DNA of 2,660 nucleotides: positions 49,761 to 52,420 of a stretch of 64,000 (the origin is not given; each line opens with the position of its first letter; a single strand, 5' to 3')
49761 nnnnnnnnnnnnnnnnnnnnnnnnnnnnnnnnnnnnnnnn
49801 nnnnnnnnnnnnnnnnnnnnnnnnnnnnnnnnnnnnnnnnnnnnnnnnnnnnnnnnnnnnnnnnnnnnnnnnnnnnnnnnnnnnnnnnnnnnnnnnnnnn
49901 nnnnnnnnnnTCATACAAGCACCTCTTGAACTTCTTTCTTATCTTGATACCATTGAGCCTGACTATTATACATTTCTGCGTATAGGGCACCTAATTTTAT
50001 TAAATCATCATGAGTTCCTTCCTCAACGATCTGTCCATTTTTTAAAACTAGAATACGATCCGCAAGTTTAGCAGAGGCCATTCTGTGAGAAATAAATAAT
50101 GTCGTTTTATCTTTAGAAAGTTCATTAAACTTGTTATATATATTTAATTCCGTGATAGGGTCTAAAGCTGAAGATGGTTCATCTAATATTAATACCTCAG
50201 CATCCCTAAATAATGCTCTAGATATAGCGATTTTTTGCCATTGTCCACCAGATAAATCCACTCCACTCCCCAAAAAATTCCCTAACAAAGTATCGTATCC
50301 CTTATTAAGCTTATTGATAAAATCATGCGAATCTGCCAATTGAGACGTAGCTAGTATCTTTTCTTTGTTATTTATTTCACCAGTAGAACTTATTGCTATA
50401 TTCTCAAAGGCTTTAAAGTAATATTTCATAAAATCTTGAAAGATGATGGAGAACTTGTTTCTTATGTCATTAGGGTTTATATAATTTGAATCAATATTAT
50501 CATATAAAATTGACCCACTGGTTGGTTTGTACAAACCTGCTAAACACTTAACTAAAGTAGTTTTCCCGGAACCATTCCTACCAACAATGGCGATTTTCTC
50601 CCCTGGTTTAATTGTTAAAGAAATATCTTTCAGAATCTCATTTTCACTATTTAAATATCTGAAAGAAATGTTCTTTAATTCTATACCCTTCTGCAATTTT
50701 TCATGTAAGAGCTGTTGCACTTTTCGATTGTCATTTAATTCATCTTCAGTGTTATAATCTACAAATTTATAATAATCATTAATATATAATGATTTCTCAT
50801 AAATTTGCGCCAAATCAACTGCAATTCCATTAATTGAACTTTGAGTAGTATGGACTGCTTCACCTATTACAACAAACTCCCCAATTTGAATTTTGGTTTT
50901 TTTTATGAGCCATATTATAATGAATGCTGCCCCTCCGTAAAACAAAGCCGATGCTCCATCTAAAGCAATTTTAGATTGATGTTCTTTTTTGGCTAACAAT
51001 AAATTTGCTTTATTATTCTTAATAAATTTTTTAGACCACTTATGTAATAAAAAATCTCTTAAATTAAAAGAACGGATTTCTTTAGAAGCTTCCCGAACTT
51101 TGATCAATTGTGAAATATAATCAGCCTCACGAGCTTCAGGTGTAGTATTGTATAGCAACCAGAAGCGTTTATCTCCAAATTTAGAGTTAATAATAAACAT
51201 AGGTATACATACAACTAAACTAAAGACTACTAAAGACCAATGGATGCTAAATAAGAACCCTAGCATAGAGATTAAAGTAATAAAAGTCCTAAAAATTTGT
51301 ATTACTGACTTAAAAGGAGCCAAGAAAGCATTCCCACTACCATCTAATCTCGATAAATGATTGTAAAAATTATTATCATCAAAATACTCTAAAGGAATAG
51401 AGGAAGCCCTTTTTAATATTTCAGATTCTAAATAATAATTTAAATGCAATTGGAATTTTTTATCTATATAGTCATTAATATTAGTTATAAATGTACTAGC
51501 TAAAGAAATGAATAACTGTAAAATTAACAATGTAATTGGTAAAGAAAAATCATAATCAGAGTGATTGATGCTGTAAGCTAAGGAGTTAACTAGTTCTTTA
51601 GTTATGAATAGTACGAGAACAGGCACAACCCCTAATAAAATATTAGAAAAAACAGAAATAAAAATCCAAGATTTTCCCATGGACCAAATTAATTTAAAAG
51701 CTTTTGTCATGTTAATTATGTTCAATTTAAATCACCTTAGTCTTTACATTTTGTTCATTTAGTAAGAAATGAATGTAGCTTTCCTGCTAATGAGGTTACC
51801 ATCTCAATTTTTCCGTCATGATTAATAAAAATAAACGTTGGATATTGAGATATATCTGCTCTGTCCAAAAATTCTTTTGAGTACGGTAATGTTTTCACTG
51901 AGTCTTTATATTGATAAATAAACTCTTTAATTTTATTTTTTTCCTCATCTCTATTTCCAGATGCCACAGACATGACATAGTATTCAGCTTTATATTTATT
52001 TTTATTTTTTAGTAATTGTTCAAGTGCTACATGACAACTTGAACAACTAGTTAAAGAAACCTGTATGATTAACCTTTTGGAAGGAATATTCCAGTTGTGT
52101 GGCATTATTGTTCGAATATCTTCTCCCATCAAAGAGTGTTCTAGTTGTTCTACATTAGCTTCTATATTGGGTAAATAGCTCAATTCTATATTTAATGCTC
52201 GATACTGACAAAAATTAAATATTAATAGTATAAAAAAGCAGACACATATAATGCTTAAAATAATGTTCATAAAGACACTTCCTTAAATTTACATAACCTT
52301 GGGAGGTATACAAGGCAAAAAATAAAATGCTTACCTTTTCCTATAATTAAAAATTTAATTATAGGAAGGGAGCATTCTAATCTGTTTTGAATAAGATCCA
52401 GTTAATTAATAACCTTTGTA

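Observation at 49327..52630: Candidate disulfide-rich secreted peptide system: six-Cys precursor, two thioredoxin-like oxidoreductases, MauE/DoxX-like protein and a dedicated ABC exporter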

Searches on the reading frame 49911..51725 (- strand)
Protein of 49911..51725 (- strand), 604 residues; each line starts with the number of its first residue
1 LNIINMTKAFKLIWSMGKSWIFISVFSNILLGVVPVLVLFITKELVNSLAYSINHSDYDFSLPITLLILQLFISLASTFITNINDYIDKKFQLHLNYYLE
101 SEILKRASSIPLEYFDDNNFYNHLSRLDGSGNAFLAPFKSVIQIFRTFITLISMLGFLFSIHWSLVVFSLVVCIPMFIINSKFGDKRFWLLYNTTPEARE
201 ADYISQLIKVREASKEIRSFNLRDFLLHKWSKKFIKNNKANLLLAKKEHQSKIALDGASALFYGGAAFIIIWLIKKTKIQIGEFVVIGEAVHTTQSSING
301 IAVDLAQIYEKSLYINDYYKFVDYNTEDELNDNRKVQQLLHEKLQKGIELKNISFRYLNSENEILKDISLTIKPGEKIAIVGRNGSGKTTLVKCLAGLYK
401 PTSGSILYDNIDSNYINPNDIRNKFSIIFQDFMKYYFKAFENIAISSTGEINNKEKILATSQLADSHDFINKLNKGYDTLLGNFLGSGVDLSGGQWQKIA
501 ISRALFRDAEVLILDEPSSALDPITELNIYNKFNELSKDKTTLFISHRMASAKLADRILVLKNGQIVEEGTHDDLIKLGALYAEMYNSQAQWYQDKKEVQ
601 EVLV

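Call 3: search_protein_families(library=pfam, proteins=[window:49911-51725:-], max_evalue=0.1)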
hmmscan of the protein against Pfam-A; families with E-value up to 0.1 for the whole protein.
window:49911-51725:- (604 aa): 15 families
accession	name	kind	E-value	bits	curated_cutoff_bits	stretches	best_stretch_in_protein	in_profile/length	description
PF00005.33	ABC_tran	-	9.2e-32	110.9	25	1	365-518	1-136/137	ABC transporter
PF00664.28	ABC_membrane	-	6.8e-12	46.1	28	1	21-287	1-263/274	ABC transporter transmembrane region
PF13304.12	AAA_21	-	1.7e-06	28.8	27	1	379-398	3-22/304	AAA domain, putative AbiEii toxin, Type IV TA system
PF02463.25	SMC_N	-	3.1e-05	23.9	40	1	378-561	27-211/220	RecF/RecN/SMC N terminal domain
PF09818.15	ABC_ATPase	-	0.0012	18.4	23.2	0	464-525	135-192/283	P-loop domain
PF13476.12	AAA_23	-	0.0013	19.9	27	1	378-452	22-97/201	AAA domain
PF13175.12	AAA_15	-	0.0028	17.8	32.1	1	365-458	14-122/374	AAA ATPase domain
PF13555.12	AAA_29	-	0.0032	17.6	27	1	370-396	17-43/61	P-loop containing region of AAA domain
PF13401.12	AAA_22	-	0.01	16.6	27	1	378-427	8-33/130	AAA domain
PF01926.29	MMR_HSR1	-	0.069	13.7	21.9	0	377-416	1-39/113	50S ribosome-binding GTPase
PF00448.28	SRP54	-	0.069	13.2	22.7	0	378-403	4-29/196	SRP54-type protein, GTPase domain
PF05729.18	NACHT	-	0.072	13.4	26.7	0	378-396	3-21/167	NACHT domain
PF13173.12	AAA_14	-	0.077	13.4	27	1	378-435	5-57/129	AAA domain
PF05783.17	DLIC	-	0.077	12.3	19.7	0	374-417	24-70/471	Dynein light intermediate chain (DLIC)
PF13479.12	AAA_24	-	0.09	13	27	0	377-436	4-55/195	AAA domain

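Call 4: search_protein_families(library=ncbifam, proteins=[window:49911-51725:-], max_evalue=0.1)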
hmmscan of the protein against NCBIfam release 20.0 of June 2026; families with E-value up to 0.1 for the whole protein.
window:49911-51725:- (604 aa): 194 families (the best 25 are shown)
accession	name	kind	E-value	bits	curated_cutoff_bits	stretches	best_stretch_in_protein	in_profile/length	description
TIGR02203.1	MsbA_lipidA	equivalog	7e-82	275.7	602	1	22-589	17-569/572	lipid A export permease/ATP-binding protein MsbA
TIGR01846.1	type_I_sec_HlyB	subfamily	1.2e-73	248.6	725.55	1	71-590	186-693/694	type I secretion system permease/ATPase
NF045513.1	HepA_fam_ABC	equivalog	1.2e-71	241.9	725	1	65-580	99-601/610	heterocyst formation ABC transporter subunit HepA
TIGR02204.1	MsbA_rel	hypoth_equivalog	7.5e-71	239.5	780.4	1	106-587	100-573/576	ABC transporter, permease/ATP-binding protein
TIGR03375.1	type_I_sec_LssB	subfamily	1.1e-69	235.5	693.1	1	154-577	278-690/696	type I secretion system permease/ATPase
NF008381.0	PRK11176.1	equivalog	6.1e-65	219.7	867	1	8-589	11-579/582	lipid A ABC transporter ATP-binding protein/permease MsbA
NF010178.0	PRK13657.1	equivalog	3.4e-64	217.3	733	1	269-598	260-579/588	glucan ABC transporter ATP-binding protein/ permease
TIGR03796.1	NHLM_micro_ABC1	equivalog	2e-62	211.4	853.3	1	59-585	191-708/710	NHLP family bacteriocin export ABC transporter peptidase/permease/ATPase subunit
TIGR03797.1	NHLM_micro_ABC2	equivalog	7.9e-62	209.7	709.4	1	10-589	127-685/686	NHLP bacteriocin export ABC transporter permease/ATPase subunit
TIGR00958.1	3a01208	subfamily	6e-61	206.6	874.6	2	342-585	473-710/711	antigen peptide transporter 2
NF052233.1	CphA_assoc_ABC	equivalog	1.5e-59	202.1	880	1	341-598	502-752/766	cyanophycin metabolism-associated ABC transporter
TIGR01192.1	chvA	subfamily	3.9e-55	187.6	585.4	1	271-586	262-567/585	glucan export ABC transporter ATP-binding protein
TIGR01193.1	bacteriocin_ABC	subfamily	5.7e-55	187.1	523.85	1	16-587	153-707/708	peptide cleavage/export ABC transporter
NF008364.0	PRK11160.1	equivalog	9.9e-52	176.3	630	1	135-587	138-573/575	heme ABC transporter ATP-binding protein/permease CydC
TIGR01842.1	type_I_sec_PrtD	subfamily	1.6e-50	172.2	510.15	1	23-577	14-542/544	type I secretion system permease/ATPase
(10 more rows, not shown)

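Call 76: search_solved_structures(query=window:49911-51725:-, max_evalue=1e-30)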
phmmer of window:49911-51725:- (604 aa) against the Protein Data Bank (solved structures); distinct sequences matched with E-value up to 1e-30: 256 (the best 60 are shown).
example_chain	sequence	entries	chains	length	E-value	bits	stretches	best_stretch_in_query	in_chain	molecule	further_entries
7qkr_A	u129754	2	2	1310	1.4e-88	301.1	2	331-587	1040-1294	Plasma membrane ATP-binding cassette transporter required for the export of a-factor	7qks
9ody_A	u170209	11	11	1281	5.2e-83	282.8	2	248-590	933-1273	ATP-binding cassette, sub-family B (MDR/TAP), member 4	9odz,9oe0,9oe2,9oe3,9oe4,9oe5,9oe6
9nfi_A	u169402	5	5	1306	8.8e-83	282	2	262-590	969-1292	Permeability Glycoprotein (P-gp)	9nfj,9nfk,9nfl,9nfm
9oe1_A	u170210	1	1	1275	9e-83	282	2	248-589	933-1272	ATP-binding cassette, sub-family B (MDR/TAP), member 4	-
8zpx_B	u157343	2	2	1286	1.1e-82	281.7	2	292-588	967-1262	ABC transporter B family member 1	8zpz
7niu_A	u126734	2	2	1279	1.2e-82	281.6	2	318-590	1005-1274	Isoform 2 of Phosphatidylcholine translocator ABCB4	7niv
9juj_A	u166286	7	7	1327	1.2e-82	281.5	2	292-588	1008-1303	ABC transporter B family member 1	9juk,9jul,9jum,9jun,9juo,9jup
6ujw_A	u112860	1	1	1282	3.3e-82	280.1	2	239-589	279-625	ATP-dependent translocase ABCB1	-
8zq4_B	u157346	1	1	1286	7.5e-82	278.9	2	292-588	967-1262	ABC transporter B family member 1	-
6s7p_A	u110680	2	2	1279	7.5e-82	278.9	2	318-590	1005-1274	Phosphatidylcholine translocator ABCB4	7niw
7zk4_A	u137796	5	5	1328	8.9e-82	278.7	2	332-591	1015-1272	ATP-dependent translocase ABCB1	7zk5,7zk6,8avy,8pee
7zka_A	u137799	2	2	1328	9.4e-82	278.6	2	332-591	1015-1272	ATP-dependent translocase ABCB1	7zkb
6ujp_A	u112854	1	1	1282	1e-81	278.5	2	332-590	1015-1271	ATP-dependent translocase ABCB1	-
6fn1_A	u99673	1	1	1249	1e-81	278.5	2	332-590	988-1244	Human-mouse chimeric ABCB1 (ABCBHM)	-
6fn4_A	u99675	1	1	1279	1.1e-81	278.4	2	332-590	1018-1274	Apo form of Human-mouse chimeric ABCB1 (ABCB1HM) in complex with Antigen binding fragment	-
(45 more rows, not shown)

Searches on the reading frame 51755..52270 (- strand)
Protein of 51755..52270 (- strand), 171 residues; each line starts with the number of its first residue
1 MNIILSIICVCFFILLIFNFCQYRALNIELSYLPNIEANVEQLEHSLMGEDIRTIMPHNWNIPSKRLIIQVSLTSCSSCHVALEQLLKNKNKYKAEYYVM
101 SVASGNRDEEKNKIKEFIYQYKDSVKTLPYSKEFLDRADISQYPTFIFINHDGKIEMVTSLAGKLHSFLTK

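Call 3: search_protein_families(library=pfam, proteins=[window:51755-52270:-], max_evalue=0.1)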
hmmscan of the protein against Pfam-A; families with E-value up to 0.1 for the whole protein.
window:51755-52270:- (171 aa): 3 families
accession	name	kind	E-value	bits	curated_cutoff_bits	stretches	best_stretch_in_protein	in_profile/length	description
PF13098.12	Thioredoxin_2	-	0.00036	21.3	27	1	65-158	6-88/104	Thioredoxin-like domain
PF02060.20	ISK_Channel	-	0.041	14.1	22.1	1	12-88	45-115/126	Slow voltage-gated potassium channel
PF13905.12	Thioredoxin_8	-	0.046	14.5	27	1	74-155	11-94/94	Thioredoxin-like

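Call 4: search_protein_families(library=ncbifam, proteins=[window:51755-52270:-], max_evalue=0.1)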
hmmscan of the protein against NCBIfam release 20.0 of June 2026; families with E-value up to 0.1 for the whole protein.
window:51755-52270:- (171 aa): 2 families
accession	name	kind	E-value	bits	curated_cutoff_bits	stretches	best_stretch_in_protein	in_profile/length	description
NF041202.1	StoA_CxxC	exception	5.5e-07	29.6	210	1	30-157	18-146/163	endospore biogenesis thiol-disulfide oxidoreductase StoA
NF002854.0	PRK03147.1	subfamily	0.0003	20.7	170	1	66-159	64-156/176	thiol-disulfide oxidoreductase ResA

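Call 18: find_homologous_proteins(query=window:51755-52270:-, max_evalue=0.001)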
Query window:51755-52270:- (171 aa): 3 proteins with E <= 0.001 among 111 candidates.
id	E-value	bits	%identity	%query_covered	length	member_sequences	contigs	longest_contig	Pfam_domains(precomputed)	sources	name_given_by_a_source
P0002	1.4e-108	378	100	100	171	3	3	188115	PF13098.14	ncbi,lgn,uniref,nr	ncbi:hypothetical protein ICR95_25600 (plasmid) [Priestia megaterium]|uniref:TlpA family protein dis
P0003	5.5e-71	256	71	100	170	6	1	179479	PF13098.14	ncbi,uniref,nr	ncbi:hypothetical protein [Priestia megaterium]|uniref:hypothetical protein n=1 Tax=Priestia megater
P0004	8.0e-60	220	63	100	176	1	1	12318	PF13098.14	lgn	-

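Call 20: find_encoding_contigs(protein=P0004, flank=8000)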
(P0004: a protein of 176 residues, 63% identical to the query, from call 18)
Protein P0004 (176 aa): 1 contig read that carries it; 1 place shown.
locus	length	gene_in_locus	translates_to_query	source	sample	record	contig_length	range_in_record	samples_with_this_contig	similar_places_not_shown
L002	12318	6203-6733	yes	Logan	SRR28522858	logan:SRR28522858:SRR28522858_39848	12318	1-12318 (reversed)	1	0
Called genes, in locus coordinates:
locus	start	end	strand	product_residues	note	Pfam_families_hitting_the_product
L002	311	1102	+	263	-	PF00376:MerR, PF13411:MerR_1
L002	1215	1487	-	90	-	-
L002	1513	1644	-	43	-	-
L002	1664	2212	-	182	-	PF08534:Redoxin (faint), PF00578:AhpC-TSA, PF13905:Thioredoxin_8 (weak)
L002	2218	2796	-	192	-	PF07291:MauE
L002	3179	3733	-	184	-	PF13098:Thioredoxin_2 (weak)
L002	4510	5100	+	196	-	-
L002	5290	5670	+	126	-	-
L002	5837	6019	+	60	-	-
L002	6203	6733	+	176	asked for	PF13098:Thioredoxin_2 (weak)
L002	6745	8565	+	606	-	PF00664:ABC_membrane, PF02463:SMC_N (weak), PF00005:ABC_tran, PF13304:AAA_21 (faint)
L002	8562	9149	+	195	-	PF07291:MauE, PF07681:DoxX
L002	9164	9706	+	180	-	PF00578:AhpC-TSA (weak)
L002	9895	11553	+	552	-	PF01554:MatE (faint), PF01943:Polysacc_synt, PF03023:MurJ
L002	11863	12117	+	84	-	-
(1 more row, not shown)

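Call 26: find_related_loci(query=A2, collection=genome_contigs, flank=7000)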
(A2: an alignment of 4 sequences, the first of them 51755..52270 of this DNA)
Query A2 (171 aa) in genome_contigs; peptide patterns used: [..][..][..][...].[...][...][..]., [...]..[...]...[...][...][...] (x = any residue, [..] = any of these).
600 stretches matched a pattern, but none encodes a relative of the query by tblastn (E <= 1e-3).

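Call 77: search_solved_structures(query=A2, max_evalue=1)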
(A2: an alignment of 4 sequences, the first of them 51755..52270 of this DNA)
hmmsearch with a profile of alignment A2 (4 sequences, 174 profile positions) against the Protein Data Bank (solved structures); distinct sequences matched with E-value up to 1: 22.
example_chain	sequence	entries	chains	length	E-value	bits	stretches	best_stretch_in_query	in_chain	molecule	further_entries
2l5o_A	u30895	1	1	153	0.0004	23.4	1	58-155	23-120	Putative thioredoxin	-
4evm_A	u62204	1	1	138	0.00098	22.2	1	62-155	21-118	Thioredoxin family protein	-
2lrn_A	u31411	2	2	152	0.0018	21.4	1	61-159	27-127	Thiol:disulfide interchange protein | Putative thiol-disulfide oxidoreductase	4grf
4hqs_A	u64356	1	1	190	0.002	21.2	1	61-155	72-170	Thioredoxin family protein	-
3erw_A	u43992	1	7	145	0.0025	20.9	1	59-156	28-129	Sporulation thiol-disulfide oxidoreductase A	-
2b5x_A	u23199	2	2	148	0.015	18.4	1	61-157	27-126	YkuV protein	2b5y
7si3_A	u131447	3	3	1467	0.048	16.7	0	57-108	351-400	P-type Cu(+) transporter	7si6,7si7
7djj_A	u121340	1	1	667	0.068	16.2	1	59-156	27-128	Protein SUPPRESSOR OF QUENCHING 1, chloroplastic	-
3c73_A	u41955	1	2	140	0.082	15.9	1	64-158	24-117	Thiol-disulfide oxidoreductase resA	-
2h1b_A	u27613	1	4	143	0.094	15.7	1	66-158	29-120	Thiol-disulfide oxidoreductase resA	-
1st9_A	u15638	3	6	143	0.11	15.5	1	66-158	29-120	Thiol-disulfide oxidoreductase resA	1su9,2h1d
3c71_A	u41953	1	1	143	0.11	15.5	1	66-158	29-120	Thiol-disulfide oxidoreductase resA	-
2f9s_A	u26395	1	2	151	0.13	15.3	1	66-158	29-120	Thiol-disulfide oxidoreductase resA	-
7ea5_K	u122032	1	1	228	0.14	15.1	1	63-155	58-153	Histone-lysine N-methyltransferase, H3 lysine-36 specific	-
2h19_A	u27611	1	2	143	0.28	14.2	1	99-158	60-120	Thiol-disulfide oxidoreductase resA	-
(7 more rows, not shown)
